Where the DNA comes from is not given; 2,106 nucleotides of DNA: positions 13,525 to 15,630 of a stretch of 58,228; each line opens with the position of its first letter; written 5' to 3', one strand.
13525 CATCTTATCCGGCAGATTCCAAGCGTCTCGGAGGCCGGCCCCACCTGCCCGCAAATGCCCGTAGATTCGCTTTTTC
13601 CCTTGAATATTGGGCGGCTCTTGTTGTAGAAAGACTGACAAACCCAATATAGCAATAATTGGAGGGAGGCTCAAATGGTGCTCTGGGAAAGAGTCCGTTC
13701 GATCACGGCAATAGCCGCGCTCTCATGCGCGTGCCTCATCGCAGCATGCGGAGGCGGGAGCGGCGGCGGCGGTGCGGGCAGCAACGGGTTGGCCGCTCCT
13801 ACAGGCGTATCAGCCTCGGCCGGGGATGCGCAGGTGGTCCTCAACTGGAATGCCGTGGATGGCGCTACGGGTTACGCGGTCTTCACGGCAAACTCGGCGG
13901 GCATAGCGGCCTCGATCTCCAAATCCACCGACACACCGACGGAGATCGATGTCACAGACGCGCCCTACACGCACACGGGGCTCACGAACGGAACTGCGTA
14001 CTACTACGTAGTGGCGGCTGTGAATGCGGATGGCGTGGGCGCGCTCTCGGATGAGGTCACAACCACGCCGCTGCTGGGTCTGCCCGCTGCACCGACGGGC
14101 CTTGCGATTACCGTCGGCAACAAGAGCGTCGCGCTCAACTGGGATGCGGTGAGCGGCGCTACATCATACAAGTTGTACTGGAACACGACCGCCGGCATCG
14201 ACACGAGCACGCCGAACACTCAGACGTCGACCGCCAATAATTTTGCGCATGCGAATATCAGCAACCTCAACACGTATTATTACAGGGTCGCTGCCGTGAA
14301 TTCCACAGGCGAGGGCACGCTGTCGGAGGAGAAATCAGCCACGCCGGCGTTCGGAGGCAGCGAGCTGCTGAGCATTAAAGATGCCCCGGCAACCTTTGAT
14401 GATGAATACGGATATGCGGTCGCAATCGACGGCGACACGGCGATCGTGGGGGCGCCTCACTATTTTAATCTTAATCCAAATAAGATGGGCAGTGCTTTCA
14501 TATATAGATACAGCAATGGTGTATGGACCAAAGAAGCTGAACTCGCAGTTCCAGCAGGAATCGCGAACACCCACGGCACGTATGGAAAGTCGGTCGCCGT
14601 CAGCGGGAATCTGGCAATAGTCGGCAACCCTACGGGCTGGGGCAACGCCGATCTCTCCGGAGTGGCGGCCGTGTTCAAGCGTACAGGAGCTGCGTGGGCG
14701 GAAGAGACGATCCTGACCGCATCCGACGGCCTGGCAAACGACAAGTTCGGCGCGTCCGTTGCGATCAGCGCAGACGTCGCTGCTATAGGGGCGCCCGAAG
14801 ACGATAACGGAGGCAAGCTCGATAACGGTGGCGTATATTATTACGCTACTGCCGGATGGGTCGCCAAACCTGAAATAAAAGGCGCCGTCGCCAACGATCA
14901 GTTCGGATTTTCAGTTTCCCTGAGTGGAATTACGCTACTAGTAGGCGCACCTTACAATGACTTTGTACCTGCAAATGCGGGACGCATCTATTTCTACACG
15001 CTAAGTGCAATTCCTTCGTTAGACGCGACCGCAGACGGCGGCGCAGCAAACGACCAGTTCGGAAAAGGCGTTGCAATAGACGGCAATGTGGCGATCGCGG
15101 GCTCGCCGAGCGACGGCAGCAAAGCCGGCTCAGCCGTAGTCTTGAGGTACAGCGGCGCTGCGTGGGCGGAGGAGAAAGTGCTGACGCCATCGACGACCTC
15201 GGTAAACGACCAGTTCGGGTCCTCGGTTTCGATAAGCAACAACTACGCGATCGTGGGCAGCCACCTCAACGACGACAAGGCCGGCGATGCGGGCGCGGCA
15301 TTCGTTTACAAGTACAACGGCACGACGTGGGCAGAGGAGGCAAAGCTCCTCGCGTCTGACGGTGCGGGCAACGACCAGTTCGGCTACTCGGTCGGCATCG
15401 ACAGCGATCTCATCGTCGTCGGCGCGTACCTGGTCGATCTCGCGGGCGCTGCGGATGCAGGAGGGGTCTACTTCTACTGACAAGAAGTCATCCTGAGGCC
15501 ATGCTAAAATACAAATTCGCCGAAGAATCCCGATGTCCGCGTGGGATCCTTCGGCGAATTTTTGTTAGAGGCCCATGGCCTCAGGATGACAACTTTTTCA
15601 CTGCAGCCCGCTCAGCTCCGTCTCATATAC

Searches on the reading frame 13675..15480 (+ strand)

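Call 52: search_protein_families(library=pfam, proteins=[window:13675-15480:+], max_evalue=0.001)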
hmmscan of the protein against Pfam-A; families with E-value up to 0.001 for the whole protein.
window:13675-15480:+ (601 aa): 3 families
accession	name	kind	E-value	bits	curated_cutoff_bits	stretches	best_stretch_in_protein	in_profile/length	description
PF14312.12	FG-GAP_2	-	1.8e-72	239.8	23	6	341-388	1-47/49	FG-GAP repeat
PF00041.27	fn3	-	9.6e-14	51.8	25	2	41-130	2-83/84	Fibronectin type III domain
PF16656.11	Pur_ac_phosph_N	-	8.5e-05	23.5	30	0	52-126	13-87/93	Purple acid Phosphatase, N-terminal domain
